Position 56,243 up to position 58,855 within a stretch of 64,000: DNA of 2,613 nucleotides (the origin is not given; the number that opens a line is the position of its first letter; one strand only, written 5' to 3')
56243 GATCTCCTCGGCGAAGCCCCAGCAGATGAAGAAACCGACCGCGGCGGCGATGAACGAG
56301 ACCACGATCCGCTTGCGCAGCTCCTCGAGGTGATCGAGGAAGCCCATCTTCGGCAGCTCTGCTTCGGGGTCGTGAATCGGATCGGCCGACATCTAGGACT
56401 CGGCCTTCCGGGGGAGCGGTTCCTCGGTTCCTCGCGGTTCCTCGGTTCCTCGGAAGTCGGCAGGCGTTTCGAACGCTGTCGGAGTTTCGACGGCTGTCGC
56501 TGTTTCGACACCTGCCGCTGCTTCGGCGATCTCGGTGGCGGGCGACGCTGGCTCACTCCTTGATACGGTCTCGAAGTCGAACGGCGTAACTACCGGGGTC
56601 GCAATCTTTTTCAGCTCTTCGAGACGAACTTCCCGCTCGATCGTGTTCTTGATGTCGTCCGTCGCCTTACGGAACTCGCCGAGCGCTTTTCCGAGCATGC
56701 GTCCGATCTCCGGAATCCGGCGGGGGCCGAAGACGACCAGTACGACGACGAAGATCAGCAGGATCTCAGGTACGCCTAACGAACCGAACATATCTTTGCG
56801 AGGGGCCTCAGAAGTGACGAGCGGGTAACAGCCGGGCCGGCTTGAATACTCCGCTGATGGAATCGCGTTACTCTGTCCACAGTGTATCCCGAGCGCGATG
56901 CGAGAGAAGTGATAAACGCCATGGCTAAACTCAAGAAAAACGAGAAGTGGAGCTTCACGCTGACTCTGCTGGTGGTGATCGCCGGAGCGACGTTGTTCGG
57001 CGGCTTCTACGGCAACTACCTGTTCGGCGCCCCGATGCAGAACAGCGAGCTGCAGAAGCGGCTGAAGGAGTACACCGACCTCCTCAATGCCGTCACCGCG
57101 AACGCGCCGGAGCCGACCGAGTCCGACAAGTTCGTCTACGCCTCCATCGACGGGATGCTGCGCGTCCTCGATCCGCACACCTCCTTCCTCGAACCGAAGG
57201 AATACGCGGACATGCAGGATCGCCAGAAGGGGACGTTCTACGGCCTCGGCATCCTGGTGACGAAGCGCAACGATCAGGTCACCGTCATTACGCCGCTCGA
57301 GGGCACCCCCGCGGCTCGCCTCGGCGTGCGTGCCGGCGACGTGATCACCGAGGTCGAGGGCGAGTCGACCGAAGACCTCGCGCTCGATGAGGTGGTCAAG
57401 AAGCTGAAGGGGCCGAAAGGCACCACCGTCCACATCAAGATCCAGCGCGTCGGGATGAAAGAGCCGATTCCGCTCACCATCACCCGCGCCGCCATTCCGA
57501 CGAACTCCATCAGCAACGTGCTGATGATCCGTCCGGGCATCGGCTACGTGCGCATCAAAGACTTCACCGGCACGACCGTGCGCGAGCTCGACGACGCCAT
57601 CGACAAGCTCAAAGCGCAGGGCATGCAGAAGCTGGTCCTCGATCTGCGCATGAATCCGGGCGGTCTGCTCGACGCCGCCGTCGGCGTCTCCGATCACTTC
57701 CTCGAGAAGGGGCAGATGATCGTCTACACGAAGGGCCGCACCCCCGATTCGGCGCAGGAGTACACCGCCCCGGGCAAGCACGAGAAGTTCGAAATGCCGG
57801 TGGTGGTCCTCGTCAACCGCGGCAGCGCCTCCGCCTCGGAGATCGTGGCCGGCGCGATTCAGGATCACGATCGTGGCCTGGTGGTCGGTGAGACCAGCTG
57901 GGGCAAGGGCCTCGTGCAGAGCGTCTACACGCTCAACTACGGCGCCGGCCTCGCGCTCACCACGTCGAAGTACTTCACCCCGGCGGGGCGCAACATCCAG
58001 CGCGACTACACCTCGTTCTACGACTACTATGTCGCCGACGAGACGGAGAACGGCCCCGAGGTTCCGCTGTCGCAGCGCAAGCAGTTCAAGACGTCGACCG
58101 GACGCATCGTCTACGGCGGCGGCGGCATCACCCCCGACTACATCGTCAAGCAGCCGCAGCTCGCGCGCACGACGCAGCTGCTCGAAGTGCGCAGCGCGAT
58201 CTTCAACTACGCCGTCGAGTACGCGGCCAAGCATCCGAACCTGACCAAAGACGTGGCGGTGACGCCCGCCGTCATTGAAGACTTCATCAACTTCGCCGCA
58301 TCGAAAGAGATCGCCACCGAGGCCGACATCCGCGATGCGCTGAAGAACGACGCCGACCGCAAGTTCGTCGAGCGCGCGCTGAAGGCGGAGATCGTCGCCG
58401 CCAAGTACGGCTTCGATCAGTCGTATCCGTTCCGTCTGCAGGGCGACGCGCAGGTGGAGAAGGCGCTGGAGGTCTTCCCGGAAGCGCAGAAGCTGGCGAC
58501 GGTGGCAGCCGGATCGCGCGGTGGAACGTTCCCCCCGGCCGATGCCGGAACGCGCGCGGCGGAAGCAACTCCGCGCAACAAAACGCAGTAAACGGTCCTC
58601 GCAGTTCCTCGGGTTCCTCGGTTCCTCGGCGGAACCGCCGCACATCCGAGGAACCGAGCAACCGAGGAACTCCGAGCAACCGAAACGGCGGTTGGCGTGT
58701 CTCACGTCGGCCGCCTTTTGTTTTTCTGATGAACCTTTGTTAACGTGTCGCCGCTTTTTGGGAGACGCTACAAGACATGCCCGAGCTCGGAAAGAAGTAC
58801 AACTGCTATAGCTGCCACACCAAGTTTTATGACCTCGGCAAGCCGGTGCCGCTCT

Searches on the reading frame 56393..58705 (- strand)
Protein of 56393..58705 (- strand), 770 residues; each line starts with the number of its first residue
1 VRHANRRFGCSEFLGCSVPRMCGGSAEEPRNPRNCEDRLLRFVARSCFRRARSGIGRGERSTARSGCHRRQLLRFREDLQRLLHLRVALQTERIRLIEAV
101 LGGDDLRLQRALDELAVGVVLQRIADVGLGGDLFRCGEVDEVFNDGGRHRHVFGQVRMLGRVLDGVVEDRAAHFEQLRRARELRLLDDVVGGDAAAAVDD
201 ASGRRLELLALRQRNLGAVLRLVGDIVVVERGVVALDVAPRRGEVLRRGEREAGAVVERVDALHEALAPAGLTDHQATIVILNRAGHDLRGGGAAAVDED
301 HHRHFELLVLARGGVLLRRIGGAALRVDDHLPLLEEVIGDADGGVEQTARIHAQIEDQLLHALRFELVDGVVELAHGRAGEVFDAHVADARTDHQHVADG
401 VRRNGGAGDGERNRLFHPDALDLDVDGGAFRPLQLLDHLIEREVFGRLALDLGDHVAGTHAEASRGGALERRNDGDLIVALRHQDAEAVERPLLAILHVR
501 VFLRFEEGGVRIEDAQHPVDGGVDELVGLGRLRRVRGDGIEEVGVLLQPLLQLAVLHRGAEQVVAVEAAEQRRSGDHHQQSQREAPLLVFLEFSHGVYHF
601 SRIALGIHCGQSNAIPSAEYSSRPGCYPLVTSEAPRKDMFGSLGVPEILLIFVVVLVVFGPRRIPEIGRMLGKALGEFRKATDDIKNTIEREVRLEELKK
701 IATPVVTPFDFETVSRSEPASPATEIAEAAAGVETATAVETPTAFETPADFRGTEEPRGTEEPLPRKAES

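Call 89: search_protein_families(library=pfam, proteins=[window:56393-58705:-], max_evalue=0.001)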
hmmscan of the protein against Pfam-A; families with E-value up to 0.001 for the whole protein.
window:56393-58705:- (770 aa): 1 family
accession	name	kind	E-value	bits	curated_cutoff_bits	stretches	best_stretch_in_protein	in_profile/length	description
PF02416.21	TatA_B_E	-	1e-17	63.5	21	1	643-692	1-50/53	mttA/Hcf106 family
